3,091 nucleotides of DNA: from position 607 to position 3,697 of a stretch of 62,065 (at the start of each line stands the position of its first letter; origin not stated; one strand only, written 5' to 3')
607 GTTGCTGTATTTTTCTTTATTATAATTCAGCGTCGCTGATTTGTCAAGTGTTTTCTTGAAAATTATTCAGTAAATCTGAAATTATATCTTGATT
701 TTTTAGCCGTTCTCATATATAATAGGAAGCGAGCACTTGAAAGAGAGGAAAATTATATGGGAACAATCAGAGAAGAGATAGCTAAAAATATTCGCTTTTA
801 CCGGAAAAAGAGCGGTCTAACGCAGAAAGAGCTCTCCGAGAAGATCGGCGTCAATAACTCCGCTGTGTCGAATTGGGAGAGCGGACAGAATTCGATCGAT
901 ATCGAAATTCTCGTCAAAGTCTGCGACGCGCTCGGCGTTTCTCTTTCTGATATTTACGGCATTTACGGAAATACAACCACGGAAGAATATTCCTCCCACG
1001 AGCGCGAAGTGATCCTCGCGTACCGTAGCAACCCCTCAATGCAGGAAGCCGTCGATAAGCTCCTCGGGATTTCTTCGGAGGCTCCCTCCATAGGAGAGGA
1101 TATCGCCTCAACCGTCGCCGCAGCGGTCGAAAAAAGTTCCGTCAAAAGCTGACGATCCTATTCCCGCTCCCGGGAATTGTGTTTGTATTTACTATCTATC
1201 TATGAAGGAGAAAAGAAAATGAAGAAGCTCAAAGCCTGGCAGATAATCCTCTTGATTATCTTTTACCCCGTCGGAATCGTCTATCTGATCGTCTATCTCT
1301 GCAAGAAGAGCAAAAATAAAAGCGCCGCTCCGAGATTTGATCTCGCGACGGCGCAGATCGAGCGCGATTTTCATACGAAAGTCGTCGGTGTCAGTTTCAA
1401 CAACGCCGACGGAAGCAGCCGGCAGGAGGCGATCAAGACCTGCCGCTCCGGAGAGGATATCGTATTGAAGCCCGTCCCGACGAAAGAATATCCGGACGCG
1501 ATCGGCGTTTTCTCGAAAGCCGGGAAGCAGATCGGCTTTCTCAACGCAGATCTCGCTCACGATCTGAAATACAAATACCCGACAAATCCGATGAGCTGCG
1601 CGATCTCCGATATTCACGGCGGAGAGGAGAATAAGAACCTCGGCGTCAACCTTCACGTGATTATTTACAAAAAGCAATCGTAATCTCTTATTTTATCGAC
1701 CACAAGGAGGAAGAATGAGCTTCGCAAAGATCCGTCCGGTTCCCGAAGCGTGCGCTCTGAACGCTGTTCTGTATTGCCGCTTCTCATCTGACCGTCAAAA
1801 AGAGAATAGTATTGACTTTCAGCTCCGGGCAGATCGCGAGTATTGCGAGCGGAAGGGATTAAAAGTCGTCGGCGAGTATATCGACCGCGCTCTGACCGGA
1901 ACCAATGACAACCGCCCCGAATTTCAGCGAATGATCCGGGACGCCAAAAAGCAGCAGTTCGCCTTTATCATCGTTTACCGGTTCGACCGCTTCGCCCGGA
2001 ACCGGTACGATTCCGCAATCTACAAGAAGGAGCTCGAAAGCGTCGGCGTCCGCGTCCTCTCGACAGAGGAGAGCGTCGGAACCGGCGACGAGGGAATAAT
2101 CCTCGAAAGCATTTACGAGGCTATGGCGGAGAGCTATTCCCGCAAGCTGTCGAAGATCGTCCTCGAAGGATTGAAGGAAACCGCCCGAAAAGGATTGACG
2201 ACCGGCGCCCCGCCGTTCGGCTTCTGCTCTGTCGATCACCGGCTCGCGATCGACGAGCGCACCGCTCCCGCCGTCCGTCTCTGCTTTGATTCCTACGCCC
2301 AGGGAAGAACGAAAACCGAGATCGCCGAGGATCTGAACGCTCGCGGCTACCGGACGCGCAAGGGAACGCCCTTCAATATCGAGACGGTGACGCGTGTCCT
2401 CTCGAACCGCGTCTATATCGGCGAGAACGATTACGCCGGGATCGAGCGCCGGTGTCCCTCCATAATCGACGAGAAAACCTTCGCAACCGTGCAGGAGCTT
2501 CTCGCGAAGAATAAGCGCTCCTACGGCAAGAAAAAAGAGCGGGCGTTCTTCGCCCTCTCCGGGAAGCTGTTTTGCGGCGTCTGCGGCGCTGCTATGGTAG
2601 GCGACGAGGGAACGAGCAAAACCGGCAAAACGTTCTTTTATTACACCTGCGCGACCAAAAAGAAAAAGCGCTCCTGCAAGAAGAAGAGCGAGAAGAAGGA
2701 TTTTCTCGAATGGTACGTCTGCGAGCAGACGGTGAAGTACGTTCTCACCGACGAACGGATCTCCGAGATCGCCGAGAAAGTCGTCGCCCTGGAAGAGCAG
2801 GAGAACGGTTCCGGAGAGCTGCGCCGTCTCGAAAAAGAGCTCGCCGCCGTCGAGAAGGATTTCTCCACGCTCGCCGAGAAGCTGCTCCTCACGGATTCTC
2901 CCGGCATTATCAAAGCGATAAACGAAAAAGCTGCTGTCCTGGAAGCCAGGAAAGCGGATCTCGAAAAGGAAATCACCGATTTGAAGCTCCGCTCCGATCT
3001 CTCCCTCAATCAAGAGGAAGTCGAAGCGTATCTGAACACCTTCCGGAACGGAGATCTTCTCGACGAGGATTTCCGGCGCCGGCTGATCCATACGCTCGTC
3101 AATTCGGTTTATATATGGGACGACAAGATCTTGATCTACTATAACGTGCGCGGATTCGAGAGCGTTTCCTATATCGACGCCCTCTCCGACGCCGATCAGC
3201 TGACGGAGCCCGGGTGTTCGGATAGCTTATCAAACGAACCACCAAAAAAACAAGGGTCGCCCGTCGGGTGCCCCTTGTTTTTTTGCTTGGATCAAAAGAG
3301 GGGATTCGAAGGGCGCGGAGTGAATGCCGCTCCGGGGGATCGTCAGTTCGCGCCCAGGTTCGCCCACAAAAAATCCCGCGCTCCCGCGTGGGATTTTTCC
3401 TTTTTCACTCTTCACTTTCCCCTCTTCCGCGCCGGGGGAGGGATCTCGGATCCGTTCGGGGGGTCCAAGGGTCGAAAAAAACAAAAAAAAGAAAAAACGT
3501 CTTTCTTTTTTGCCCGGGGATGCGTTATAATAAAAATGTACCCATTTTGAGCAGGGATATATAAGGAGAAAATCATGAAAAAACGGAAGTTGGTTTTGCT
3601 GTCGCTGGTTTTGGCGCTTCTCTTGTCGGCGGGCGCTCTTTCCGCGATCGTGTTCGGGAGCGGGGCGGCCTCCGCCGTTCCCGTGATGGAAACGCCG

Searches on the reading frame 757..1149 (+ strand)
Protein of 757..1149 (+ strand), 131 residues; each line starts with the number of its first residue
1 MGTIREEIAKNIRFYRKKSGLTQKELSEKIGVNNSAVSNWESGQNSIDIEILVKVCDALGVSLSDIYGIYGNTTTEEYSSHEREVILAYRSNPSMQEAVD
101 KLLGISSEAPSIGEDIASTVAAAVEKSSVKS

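Call 16: search_protein_families(library=pfam, proteins=[window:757-1149:+], max_evalue=0.001)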
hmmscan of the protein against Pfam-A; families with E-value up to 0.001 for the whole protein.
window:757-1149:+ (131 aa): 7 families
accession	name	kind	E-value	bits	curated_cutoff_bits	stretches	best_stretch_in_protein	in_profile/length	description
PF01381.28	HTH_3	-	7.8e-19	67.9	23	1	12-65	1-54/55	Helix-turn-helix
PF12844.13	HTH_19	-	3.5e-10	40.1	30.2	1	10-66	2-58/64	Helix-turn-helix domain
PF13443.12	HTH_26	-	1.6e-09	38.3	22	1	14-68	4-59/63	Cro/C1-type HTH DNA-binding domain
PF13560.12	HTH_31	-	5.5e-09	36.6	27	1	13-63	7-58/64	Helix-turn-helix domain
PF13744.12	HTH_37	-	8.3e-05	22.8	27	1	4-63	15-75/80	Helix-turn-helix domain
PF07022.19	Phage_CI_repr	-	0.00047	20.9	22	1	22-66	14-57/65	Bacteriophage CI repressor helix-turn-helix domain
PF13412.12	HTH_24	-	0.00084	19.3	21.9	0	15-38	12-35/48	Winged helix-turn-helix DNA-binding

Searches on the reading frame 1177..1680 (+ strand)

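Call 16: search_protein_families(library=pfam, proteins=[window:1177-1680:+], max_evalue=0.001)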
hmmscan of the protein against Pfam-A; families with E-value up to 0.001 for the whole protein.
window:1177-1680:+ (168 aa): 1 family
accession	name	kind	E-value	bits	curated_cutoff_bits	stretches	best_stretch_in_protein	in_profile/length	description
PF08797.16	HIRAN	-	1.3e-05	25.3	24.7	1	71-162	2-92/96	HIRAN domain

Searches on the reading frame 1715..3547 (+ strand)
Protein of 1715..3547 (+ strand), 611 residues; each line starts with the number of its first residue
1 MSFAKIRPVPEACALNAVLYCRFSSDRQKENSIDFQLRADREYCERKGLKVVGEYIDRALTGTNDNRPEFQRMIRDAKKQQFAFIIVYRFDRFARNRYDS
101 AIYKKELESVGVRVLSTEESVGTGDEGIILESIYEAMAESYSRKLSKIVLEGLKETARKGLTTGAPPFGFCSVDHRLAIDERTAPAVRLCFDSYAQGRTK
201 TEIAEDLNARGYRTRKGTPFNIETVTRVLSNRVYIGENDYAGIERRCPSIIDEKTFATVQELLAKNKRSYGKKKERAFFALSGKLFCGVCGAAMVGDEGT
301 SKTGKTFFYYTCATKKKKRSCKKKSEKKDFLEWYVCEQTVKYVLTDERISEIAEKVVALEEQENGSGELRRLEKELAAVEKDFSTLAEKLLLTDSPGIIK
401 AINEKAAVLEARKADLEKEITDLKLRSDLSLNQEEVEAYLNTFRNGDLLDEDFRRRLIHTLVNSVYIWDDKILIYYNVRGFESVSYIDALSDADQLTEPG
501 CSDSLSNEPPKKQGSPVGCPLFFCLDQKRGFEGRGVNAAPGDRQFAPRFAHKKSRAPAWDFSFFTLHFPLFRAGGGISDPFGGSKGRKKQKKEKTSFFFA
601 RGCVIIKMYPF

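Call 16: search_protein_families(library=pfam, proteins=[window:1715-3547:+], max_evalue=0.001)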
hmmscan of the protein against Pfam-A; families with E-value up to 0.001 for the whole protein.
window:1715-3547:+ (611 aa): 3 families
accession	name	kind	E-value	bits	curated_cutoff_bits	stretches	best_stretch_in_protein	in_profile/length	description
PF00239.26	Resolvase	-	2.1e-27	96.5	23.3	1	17-160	1-143/145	Resolvase, N terminal domain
PF07508.19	Recombinase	-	2.3e-17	63.5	21.1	1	182-266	2-102/102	Recombinase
PF13408.12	Zn_ribbon_recom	-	2.2e-10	41.2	25.3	1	281-335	2-53/58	Recombinase zinc beta ribbon domain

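Call 94: search_protein_families(library=ncbifam, proteins=[window:1715-3547:+], max_evalue=0.00001)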
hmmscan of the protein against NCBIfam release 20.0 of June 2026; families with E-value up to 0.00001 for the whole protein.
window:1715-3547:+ (611 aa): 6 families
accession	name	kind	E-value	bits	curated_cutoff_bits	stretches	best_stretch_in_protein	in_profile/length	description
NF047343.1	SCCmet_CcrB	equivalog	1.6e-48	165.7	900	1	19-470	11-495/542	cassette chromosome recombinase CcrB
NF041201.1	recomb_XisF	equivalog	1.3e-34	120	375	1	18-467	2-462/465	fdxN element excision recombinase XisF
NF047344.1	SCCmet_CcrA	equivalog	9.1e-26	90.9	700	1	17-358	4-340/442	cassette chromosome recombinase CcrA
NF047347.1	SCCmet_CcrC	equivalog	2.1e-16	59.5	900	1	53-421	44-450/558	cassette chromosome recombinase CcrC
NF033518.0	transpos_IS607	equivalog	3.9e-11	42.8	110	1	13-115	52-152/187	IS607 family transposase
NF049883.1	resolv_YneB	equivalog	5.2e-06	26.1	175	1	16-218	1-200/211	YneB family resolvase-like protein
